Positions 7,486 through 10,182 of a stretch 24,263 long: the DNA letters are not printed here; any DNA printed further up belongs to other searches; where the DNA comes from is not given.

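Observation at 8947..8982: GRE catalytic-Cys loop reads GCVYLE rather than the GC[VS]E of eliminase-type GREs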

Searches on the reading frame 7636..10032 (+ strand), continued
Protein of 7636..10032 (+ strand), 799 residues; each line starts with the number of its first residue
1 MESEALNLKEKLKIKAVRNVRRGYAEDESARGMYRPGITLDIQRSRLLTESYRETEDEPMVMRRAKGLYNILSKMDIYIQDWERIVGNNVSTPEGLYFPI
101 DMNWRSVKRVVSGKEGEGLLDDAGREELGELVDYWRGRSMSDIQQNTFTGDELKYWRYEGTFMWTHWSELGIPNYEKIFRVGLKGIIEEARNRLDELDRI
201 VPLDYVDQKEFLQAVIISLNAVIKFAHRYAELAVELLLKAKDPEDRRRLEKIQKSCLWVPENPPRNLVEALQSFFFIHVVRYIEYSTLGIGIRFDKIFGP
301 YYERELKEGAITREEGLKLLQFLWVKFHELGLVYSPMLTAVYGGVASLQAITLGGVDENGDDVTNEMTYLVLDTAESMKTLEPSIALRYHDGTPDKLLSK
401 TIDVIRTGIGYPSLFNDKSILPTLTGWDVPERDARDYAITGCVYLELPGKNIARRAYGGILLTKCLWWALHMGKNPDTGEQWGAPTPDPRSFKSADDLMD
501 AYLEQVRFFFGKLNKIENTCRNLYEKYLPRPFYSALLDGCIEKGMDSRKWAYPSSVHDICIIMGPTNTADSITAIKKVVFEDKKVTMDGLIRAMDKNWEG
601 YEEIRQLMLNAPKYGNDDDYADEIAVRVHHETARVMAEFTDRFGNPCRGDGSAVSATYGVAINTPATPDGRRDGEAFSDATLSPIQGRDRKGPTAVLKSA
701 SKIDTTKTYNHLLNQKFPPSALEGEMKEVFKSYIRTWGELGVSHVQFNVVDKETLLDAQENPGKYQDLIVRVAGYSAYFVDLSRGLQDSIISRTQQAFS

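Call 68: search_protein_families(library=ncbifam, proteins=[P0122, P0123, P0124, P0126, P0130, P0158, P0134, P0139, P0138, P0173], max_evalue=1e-100)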
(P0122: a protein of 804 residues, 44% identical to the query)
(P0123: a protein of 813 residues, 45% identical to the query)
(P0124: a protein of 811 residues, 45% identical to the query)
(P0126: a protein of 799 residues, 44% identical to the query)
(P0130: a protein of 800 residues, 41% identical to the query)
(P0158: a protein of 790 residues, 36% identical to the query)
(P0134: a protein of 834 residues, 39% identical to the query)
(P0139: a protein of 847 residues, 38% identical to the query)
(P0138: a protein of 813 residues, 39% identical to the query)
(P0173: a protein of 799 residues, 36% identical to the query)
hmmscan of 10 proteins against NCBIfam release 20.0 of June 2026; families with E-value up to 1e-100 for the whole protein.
P0122 (804 aa): 7 families
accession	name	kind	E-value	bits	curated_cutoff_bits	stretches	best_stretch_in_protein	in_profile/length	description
NF048011.1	SfplDhtHpsGDes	equivalog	2.4e-140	469.4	1000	1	187-801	197-819/821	(2S)-3-sulfopropanediol dehydratase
TIGR01774.1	PFL2-3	subfamily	5.1e-140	468.2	678.2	1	37-801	13-784/786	formate C-acetyltransferase/glycerol dehydratase family glycyl radical enzyme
NF043068.1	glycl_HYPD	equivalog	1.3e-122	410.5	1100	1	43-801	17-782/784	trans-4-hydroxy-L-proline dehydratase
TIGR04394.1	choline_CutC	equivalog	9.5e-114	381.6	1050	1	44-799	19-784/789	choline trimethylamine-lyase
NF048009.1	SfplDhtHpfGKleb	equivalog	2.2e-111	373.4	1000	1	42-800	40-821/824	(2S)-3-sulfopropanediol dehydratase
NF007437.0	PRK09983.1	equivalog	1.6e-102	344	1109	0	217-801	189-763/765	formate C-acetyltransferase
NF033718.1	indole_decarb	equivalog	6.3e-102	342.3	1100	0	128-801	161-866/868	indoleacetate decarboxylase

P0123 (813 aa): 7 families
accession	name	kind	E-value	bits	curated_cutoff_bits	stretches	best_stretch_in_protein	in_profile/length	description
TIGR01774.1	PFL2-3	subfamily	9.3e-160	533.5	678.2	1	42-811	18-784/786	formate C-acetyltransferase/glycerol dehydratase family glycyl radical enzyme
NF043068.1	glycl_HYPD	equivalog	1.6e-150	502.7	1100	1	42-811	16-782/784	trans-4-hydroxy-L-proline dehydratase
NF048011.1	SfplDhtHpsGDes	equivalog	6e-145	484.6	1000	1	43-810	39-818/821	(2S)-3-sulfopropanediol dehydratase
TIGR04394.1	choline_CutC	equivalog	3.9e-131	439.1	1050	1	43-810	18-785/789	choline trimethylamine-lyase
NF048009.1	SfplDhtHpfGKleb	equivalog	2.3e-127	426.3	1000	1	44-809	42-820/824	(2S)-3-sulfopropanediol dehydratase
NF007437.0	PRK09983.1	equivalog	3.7e-110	369.2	1109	1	44-812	19-764/765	formate C-acetyltransferase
NF033718.1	indole_decarb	equivalog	3.6e-105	353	1100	0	128-610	159-644/868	indoleacetate decarboxylase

P0124 (811 aa): 7 families
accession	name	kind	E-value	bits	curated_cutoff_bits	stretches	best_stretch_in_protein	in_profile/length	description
TIGR01774.1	PFL2-3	subfamily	3.4e-160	534.9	678.2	1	10-807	2-783/786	formate C-acetyltransferase/glycerol dehydratase family glycyl radical enzyme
NF048011.1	SfplDhtHpsGDes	equivalog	5.9e-154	514.4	1000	1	12-806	16-817/821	(2S)-3-sulfopropanediol dehydratase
NF043068.1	glycl_HYPD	equivalog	1e-134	450.4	1100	1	32-809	12-783/784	trans-4-hydroxy-L-proline dehydratase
TIGR04394.1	choline_CutC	equivalog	2e-130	436.7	1050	1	33-807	14-785/789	choline trimethylamine-lyase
NF048009.1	SfplDhtHpfGKleb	equivalog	9.6e-123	411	1000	1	37-807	41-821/824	(2S)-3-sulfopropanediol dehydratase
NF007437.0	PRK09983.1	equivalog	3.2e-119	399.2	1109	1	36-807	17-762/765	formate C-acetyltransferase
NF033718.1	indole_decarb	equivalog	3.5e-108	362.9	1100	1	33-806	44-864/868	indoleacetate decarboxylase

P0126 (799 aa): 7 families
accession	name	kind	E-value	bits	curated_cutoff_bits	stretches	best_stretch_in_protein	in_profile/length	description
TIGR01774.1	PFL2-3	subfamily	1.5e-179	598.9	678.2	1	35-797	18-784/786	formate C-acetyltransferase/glycerol dehydratase family glycyl radical enzyme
NF048011.1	SfplDhtHpsGDes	equivalog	6.3e-158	527.5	1000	1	36-796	39-818/821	(2S)-3-sulfopropanediol dehydratase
NF043068.1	glycl_HYPD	equivalog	3.6e-151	504.9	1100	1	28-799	9-784/784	trans-4-hydroxy-L-proline dehydratase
NF007437.0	PRK09983.1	equivalog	1.7e-136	456.4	1109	1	31-797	13-763/765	formate C-acetyltransferase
TIGR04394.1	choline_CutC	equivalog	4.3e-133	445.6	1050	1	26-796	8-785/789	choline trimethylamine-lyase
NF048009.1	SfplDhtHpfGKleb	equivalog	6.9e-131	437.9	1000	1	36-799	41-824/824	(2S)-3-sulfopropanediol dehydratase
NF033718.1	indole_decarb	equivalog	1.5e-119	400.6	1100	1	123-795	164-864/868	indoleacetate decarboxylase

P0130 (800 aa): 6 families
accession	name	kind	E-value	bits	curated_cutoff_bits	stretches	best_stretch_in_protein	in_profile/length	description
TIGR01774.1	PFL2-3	subfamily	5e-151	504.6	678.2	1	39-799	20-785/786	formate C-acetyltransferase/glycerol dehydratase family glycyl radical enzyme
NF048011.1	SfplDhtHpsGDes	equivalog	6e-134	448.2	1000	1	38-799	39-820/821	(2S)-3-sulfopropanediol dehydratase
NF043068.1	glycl_HYPD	equivalog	1.4e-129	433.5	1100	1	38-800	17-784/784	trans-4-hydroxy-L-proline dehydratase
NF048009.1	SfplDhtHpfGKleb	equivalog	2e-124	416.5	1000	1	37-800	40-824/824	(2S)-3-sulfopropanediol dehydratase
NF007437.0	PRK09983.1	equivalog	5.2e-113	378.7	1109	0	497-800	457-765/765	formate C-acetyltransferase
TIGR04394.1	choline_CutC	equivalog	7e-113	378.7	1050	1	39-797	19-785/789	choline trimethylamine-lyase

P0158 (790 aa): 3 families
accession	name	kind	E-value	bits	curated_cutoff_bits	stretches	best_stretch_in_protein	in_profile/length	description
TIGR01774.1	PFL2-3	subfamily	5.2e-109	365.6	678.2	1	16-782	17-783/786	formate C-acetyltransferase/glycerol dehydratase family glycyl radical enzyme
NF048011.1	SfplDhtHpsGDes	equivalog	2.8e-102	343.5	1000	0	15-631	36-664/821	(2S)-3-sulfopropanediol dehydratase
NF043068.1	glycl_HYPD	equivalog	5.1e-101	339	1100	1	10-784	9-783/784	trans-4-hydroxy-L-proline dehydratase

P0134 (834 aa): 8 families
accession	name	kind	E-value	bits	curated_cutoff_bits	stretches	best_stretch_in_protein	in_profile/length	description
TIGR01774.1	PFL2-3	subfamily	1.2e-173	579.4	678.2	1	48-832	6-785/786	formate C-acetyltransferase/glycerol dehydratase family glycyl radical enzyme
NF043068.1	glycl_HYPD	equivalog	9.5e-154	513.4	1100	1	53-832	10-783/784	trans-4-hydroxy-L-proline dehydratase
NF048011.1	SfplDhtHpsGDes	equivalog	1.6e-153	513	1000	1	57-831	36-819/821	(2S)-3-sulfopropanediol dehydratase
NF048009.1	SfplDhtHpfGKleb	equivalog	2e-140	469.4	1000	1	44-831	27-822/824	(2S)-3-sulfopropanediol dehydratase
TIGR04394.1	choline_CutC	equivalog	1.9e-129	433.5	1050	1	56-829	14-784/789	choline trimethylamine-lyase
NF007437.0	PRK09983.1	equivalog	9.1e-121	404.3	1109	1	50-832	7-764/765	formate C-acetyltransferase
NF033718.1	indole_decarb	equivalog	1.4e-119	400.7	1100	0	142-633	157-644/868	indoleacetate decarboxylase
NF033715.1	glycyl_HPDL_Lrg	equivalog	3.1e-102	342.9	1150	0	487-830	536-898/901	4-hydroxyphenylacetate decarboxylase large subunit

P0139 (847 aa): 7 families
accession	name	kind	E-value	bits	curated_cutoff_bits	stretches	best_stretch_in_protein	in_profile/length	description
TIGR01774.1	PFL2-3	subfamily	2.1e-144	482.7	678.2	1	69-844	16-784/786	formate C-acetyltransferase/glycerol dehydratase family glycyl radical enzyme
NF048011.1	SfplDhtHpsGDes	equivalog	1.1e-138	463.9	1000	1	69-844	36-819/821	(2S)-3-sulfopropanediol dehydratase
NF043068.1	glycl_HYPD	equivalog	2.7e-133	445.8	1100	1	69-845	14-783/784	trans-4-hydroxy-L-proline dehydratase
TIGR04394.1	choline_CutC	equivalog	4.8e-131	438.8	1050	1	69-842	15-784/789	choline trimethylamine-lyase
NF048009.1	SfplDhtHpfGKleb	equivalog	3.8e-113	379.2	1000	1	68-845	37-823/824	(2S)-3-sulfopropanediol dehydratase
NF033718.1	indole_decarb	equivalog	6.8e-109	365.3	1100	1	148-844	152-866/868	indoleacetate decarboxylase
NF007437.0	PRK09983.1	equivalog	3.2e-107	359.5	1109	1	66-844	12-763/765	formate C-acetyltransferase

P0138 (813 aa): 7 families
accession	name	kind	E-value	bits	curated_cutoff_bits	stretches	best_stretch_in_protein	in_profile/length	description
TIGR01774.1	PFL2-3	subfamily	2.7e-165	551.8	678.2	1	41-809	19-784/786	formate C-acetyltransferase/glycerol dehydratase family glycyl radical enzyme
NF048011.1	SfplDhtHpsGDes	equivalog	2.1e-150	502.7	1000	1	33-808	31-818/821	(2S)-3-sulfopropanediol dehydratase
NF043068.1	glycl_HYPD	equivalog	1.6e-147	492.8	1100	1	41-808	17-781/784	trans-4-hydroxy-L-proline dehydratase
TIGR04394.1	choline_CutC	equivalog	3.3e-147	492.2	1050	1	40-810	17-787/789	choline trimethylamine-lyase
NF048009.1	SfplDhtHpfGKleb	equivalog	3.9e-132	442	1000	1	34-809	34-822/824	(2S)-3-sulfopropanediol dehydratase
NF007437.0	PRK09983.1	equivalog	2e-121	406.5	1109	1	35-808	13-762/765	formate C-acetyltransferase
NF033718.1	indole_decarb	equivalog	3.8e-115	386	1100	0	114-613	150-648/868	indoleacetate decarboxylase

P0173 (799 aa): 8 families
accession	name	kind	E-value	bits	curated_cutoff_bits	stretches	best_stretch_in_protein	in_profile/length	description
TIGR01774.1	PFL2-3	subfamily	4.9e-164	547.6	678.2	1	15-798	2-785/786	formate C-acetyltransferase/glycerol dehydratase family glycyl radical enzyme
NF033718.1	indole_decarb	equivalog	2.6e-157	525.5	1100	1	108-798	150-867/868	indoleacetate decarboxylase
TIGR04394.1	choline_CutC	equivalog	2.8e-155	518.9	1050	1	16-796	2-785/789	choline trimethylamine-lyase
NF048011.1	SfplDhtHpsGDes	equivalog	1.4e-154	516.5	1000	1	8-797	15-819/821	(2S)-3-sulfopropanediol dehydratase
NF043068.1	glycl_HYPD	equivalog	5.6e-152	507.5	1100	1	17-798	2-783/784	trans-4-hydroxy-L-proline dehydratase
NF048009.1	SfplDhtHpfGKleb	equivalog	2e-134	449.6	1000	1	18-799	27-824/824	(2S)-3-sulfopropanediol dehydratase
NF033715.1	glycyl_HPDL_Lrg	equivalog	7.5e-130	434.3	1150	1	167-797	224-899/901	4-hydroxyphenylacetate decarboxylase large subunit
NF007437.0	PRK09983.1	equivalog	2.4e-125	419.4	1109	1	16-798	2-764/765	formate C-acetyltransferase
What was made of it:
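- Tried and rejected: None passed a cut-off (call 68).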

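Call 70: get_annotated_region(hit=H25, flank=1500)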
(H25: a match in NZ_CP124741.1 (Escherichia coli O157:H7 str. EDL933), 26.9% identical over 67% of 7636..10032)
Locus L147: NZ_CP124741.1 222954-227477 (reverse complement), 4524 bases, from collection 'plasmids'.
description: Escherichia coli O157:H7 str. EDL933 plasmid unnamed2, complete sequence
organism: Escherichia coli O157:H7 str. EDL933 (NCBI taxid 155864)
taxonomy: Bacteria; Pseudomonadota; Gammaproteobacteria; Enterobacterales; Enterobacteriaceae; Escherichia; Escherichia coli; Escherichia coli O157:H7 str. EDL933
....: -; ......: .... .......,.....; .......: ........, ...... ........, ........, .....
typing (MOB-suite, as given by PLSDB): non-mobilizable
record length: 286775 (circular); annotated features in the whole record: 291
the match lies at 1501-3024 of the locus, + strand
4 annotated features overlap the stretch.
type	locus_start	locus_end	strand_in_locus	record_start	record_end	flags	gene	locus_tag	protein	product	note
CDS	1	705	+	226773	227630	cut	focA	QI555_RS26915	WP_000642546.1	formate transporter FocA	-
CDS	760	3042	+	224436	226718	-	pflB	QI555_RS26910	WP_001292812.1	formate C-acetyltransferase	GO:0005975 - carbohydrate metabolic process [Evidence IEA]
CDS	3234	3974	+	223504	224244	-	pflA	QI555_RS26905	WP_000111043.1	pyruvate formate lyase 1-activating protein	-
CDS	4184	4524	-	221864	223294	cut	ycaM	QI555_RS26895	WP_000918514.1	amino acid permease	GO:0055085 - transmembrane transport [Evidence IEA]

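Call 71: get_annotated_region(hit=H8, flank=300)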
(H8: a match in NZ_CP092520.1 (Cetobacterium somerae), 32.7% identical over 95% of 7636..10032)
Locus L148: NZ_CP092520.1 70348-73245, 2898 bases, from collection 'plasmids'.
description: Cetobacterium somerae strain CS2105-BJ plasmid unnamed1, complete sequence
organism: Cetobacterium somerae (NCBI taxid 188913)
taxonomy: Bacteria; Fusobacteriota; Fusobacteriia; Fusobacteriales; Fusobacteriaceae; Cetobacterium; Cetobacterium somerae
host: -; source: Danio rerio,tissue sample; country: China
typing (MOB-suite, as given by PLSDB): non-mobilizable
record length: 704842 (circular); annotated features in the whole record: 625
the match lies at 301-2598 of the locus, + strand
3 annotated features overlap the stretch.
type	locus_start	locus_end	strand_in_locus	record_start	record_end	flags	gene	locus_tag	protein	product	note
CDS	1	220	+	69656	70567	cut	-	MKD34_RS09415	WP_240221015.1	trans-4-hydroxy-L-proline dehydratase activase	GO:0019471 - 4-hydroxyproline metabolic process [Evidence IEA]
CDS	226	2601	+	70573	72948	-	hypD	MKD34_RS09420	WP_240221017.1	trans-4-hydroxy-L-proline dehydratase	GO:0019471 - 4-hydroxyproline metabolic process [Evidence IEA]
CDS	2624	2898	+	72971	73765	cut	proC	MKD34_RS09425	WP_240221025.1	pyrroline-5-carboxylate reductase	GO:0006561 - proline biosynthetic process [Evidence IEA]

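Call 75: search_solved_structures(query=P0138, max_evalue=1e-90, show_alignments=0)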
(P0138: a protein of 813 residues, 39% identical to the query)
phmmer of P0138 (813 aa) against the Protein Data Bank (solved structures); distinct sequences matched with E-value up to 1e-90: 30.
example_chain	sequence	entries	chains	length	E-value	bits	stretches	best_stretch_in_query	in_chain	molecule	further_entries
4pkc_A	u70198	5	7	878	1.7e-155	522.2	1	11-807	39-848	TutD | benzylsuccinate synthase alpha chain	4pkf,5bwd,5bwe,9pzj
9o8u_A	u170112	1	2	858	3.5e-151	508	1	21-812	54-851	1-methyl alkyl succinate synthase subunit MasD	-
9f3w_A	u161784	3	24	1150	1.4e-136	459.6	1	12-810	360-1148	Choline trimethylamine-lyase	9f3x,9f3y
1r8w_A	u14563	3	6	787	6.4e-126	424.4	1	40-807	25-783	glycerol dehydratase | B12-independent glycerol dehydratase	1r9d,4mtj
5a0u_A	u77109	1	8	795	5.4e-122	411.4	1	12-810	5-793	CHOLINE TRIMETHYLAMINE LYASE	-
5a0z_A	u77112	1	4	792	6.5e-122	411.2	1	13-810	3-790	CHOLINE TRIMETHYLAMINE LYASE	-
6vxc_A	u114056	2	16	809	2.8e-121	409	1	6-807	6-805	Trans-4-hydroxy-L-proline dehydratase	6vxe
5i2a_A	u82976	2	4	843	3.8e-121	408.6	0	43-606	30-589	Diol-dehydratase | Diol dehydratase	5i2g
8iof_A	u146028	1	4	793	2.4e-119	402.7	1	34-810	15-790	Benzylsuccinate synthase alpha subunit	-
9rco_A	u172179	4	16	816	6.5e-119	401.3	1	41-808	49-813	Glycyl radical protein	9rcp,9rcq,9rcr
5ymr_B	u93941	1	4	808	1.2e-117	397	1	34-807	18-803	Formate acetyltransferase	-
5kdp_A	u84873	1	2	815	5.5e-115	388.3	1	42-809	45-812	Choline trimethylamine-lyase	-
5faw_A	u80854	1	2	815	5.8e-115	388.2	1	42-809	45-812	Choline trimethylamine-lyase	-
5fav_A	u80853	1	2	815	7.6e-115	387.8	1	42-809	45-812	Choline trimethylamine-lyase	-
6vue_A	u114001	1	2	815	7.6e-115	387.8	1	42-809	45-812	Choline trimethylamine-lyase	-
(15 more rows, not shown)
